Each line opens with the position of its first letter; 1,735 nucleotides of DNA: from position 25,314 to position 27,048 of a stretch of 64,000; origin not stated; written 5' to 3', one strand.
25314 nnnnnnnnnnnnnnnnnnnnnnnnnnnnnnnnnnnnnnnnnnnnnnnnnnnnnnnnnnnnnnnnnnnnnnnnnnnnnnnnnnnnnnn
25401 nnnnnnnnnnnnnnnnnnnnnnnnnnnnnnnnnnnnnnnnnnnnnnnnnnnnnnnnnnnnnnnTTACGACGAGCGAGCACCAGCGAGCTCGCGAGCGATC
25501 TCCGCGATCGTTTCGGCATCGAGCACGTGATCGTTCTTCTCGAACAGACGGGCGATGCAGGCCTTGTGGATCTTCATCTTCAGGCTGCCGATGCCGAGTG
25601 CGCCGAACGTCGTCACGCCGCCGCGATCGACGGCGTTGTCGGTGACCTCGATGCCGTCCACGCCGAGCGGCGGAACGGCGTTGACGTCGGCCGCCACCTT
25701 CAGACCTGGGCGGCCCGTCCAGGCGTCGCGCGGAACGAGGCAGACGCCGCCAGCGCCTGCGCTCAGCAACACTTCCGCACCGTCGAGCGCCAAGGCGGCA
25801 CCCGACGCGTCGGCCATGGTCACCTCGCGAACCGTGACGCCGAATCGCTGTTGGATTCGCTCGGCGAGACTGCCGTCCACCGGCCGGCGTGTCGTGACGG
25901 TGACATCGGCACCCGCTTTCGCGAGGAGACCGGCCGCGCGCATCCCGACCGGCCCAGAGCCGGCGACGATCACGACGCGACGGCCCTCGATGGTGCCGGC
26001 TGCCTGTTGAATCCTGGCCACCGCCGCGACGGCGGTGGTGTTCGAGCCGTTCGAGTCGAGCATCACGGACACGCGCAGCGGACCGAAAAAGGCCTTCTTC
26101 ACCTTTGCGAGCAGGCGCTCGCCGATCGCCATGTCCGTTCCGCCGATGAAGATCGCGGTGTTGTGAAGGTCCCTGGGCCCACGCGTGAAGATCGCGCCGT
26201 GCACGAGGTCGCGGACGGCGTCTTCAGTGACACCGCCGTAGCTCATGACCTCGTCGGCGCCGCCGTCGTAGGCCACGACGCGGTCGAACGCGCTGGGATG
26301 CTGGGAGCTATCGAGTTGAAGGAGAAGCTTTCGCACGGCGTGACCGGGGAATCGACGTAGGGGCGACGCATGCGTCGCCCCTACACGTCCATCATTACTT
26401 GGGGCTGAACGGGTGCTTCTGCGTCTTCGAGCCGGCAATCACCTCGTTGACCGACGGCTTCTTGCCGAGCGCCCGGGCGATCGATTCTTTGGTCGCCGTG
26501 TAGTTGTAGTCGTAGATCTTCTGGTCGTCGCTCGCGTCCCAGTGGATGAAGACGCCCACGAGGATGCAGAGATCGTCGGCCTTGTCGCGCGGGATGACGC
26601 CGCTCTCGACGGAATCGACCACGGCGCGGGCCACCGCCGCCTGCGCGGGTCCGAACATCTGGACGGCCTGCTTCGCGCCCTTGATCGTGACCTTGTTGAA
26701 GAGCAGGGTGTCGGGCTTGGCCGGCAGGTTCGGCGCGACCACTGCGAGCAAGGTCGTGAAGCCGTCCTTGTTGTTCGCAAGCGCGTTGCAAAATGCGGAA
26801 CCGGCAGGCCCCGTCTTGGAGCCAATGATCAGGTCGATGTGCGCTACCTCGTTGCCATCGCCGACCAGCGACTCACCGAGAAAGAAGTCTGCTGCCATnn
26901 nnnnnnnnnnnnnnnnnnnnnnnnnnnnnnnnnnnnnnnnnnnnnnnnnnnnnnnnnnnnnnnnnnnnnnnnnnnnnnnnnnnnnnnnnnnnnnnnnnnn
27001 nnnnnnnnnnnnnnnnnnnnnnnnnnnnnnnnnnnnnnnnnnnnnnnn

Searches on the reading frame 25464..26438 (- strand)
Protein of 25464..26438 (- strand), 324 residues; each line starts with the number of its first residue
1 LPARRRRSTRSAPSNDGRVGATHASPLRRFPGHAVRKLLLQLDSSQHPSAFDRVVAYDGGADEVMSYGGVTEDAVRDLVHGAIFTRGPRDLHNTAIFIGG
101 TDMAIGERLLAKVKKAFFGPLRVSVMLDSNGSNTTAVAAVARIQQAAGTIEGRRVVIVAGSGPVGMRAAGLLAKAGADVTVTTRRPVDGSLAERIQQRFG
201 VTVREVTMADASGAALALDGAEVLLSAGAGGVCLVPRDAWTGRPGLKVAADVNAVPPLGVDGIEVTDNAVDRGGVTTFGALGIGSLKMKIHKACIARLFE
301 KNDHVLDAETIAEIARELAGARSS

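Call 6: search_protein_families(library=pfam, proteins=[window:25464-26438:-])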
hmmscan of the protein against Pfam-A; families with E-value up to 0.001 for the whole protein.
window:25464-26438:- (324 aa): 5 families
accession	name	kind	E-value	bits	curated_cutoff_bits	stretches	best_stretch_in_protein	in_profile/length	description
PF09176.16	Mpt_N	-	6.4e-34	116.4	27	1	51-130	2-81/81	Methylene-tetrahydromethanopterin dehydrogenase, N-terminal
PF01494.25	FAD_binding_3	-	0.00017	21.3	22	1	156-186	4-34/349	FAD binding domain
PF00070.33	Pyr_redox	-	0.00055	20.8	22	0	156-187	2-33/82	Pyridine nucleotide-disulphide oxidoreductase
PF13241.12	NAD_binding_7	-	0.00065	20.7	22.1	0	151-216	6-64/104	Putative NAD(P)-binding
PF02882.25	THF_DHG_CYH_C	-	0.00077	19.2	27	0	134-185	18-69/160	Tetrahydrofolate dehydrogenase/cyclohydrolase, NAD(P)-binding domain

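Call 52: search_protein_families(library=ncbifam, proteins=[window:25464-26438:-])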
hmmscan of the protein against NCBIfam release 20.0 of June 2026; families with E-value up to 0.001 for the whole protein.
window:25464-26438:- (324 aa): 5 families
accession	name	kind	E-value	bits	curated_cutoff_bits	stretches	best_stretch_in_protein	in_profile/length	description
NF004829.0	PRK06183.1-3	subfamily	0.00028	19.8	390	1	155-186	10-41/520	bifunctional 3-(3-hydroxy-phenyl)propionate/3-hydroxycinnamic acid hydroxylase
TIGR03315.1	Se_ygfK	equivalog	0.00035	18.1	835.3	1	141-203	526-587/1012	putative selenate reductase subunit YgfK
NF005303.0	PRK06834.1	subfamily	0.00041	19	625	1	155-213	5-60/488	hypothetical protein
TIGR01317.1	GOGAT_sm_gam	subfamily_domain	0.00055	18.9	447.7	1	151-189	142-179/485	glutamate synthase small subunit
NF004521.0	PRK05866.1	equivalog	0.00067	18.8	368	1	137-201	25-90/294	SDR family oxidoreductase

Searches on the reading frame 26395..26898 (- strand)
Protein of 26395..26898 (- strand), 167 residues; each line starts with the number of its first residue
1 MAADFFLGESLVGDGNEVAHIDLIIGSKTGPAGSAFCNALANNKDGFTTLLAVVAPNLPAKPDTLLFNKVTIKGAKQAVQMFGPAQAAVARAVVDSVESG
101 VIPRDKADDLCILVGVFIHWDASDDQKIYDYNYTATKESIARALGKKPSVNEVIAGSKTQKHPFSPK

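Call 6: search_protein_families(library=pfam, proteins=[window:26395-26898:-])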
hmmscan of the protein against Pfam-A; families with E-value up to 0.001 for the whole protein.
window:26395-26898:- (167 aa): 1 family
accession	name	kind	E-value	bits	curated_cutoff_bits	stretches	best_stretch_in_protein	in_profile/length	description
PF08714.17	Fae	-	5.2e-70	235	27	1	8-164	2-158/159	Formaldehyde-activating enzyme (Fae)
